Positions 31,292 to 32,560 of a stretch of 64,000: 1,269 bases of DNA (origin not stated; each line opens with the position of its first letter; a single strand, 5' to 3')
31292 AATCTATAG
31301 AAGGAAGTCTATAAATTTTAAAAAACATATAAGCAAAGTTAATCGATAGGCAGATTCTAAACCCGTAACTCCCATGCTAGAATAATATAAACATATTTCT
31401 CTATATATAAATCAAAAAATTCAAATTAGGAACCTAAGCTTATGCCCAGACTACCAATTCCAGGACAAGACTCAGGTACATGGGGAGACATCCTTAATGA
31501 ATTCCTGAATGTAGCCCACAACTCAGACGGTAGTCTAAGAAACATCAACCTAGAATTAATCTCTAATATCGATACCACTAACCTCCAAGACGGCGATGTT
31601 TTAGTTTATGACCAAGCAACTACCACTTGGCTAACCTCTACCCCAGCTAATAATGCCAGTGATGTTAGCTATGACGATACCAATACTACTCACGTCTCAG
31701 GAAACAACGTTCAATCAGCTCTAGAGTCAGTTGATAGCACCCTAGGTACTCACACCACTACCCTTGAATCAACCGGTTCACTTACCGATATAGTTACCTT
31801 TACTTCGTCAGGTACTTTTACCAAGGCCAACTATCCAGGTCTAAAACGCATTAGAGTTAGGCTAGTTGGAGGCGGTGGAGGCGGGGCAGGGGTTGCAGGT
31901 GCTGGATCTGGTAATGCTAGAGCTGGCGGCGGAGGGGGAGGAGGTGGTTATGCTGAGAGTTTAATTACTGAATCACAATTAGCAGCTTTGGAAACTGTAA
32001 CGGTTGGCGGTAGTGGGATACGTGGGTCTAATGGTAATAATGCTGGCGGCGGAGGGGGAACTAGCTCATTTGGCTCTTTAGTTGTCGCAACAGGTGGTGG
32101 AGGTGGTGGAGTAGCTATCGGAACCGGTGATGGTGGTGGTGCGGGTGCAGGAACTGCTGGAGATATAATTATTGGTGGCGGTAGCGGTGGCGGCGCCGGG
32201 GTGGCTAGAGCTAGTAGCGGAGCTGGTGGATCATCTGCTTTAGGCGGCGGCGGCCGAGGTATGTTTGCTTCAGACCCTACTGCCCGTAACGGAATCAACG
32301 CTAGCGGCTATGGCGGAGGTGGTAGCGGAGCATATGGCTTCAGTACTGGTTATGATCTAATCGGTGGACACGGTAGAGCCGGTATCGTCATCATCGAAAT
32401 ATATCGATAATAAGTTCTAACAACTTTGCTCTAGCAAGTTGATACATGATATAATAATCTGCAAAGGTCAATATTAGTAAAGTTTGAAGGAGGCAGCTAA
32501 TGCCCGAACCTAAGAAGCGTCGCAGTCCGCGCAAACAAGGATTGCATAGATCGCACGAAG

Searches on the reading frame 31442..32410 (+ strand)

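Call 76: search_protein_families(library=pfam, proteins=[window:31442-32410:+], max_evalue=0.01)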
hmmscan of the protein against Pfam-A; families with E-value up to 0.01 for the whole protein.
window:31442-32410:+ (322 aa): 1 family
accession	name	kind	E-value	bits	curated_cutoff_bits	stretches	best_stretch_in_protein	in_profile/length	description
PF21722.4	Gly_rich_2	-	7.6e-06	26.5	24.3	1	121-321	1-226/226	Glycine-rich domain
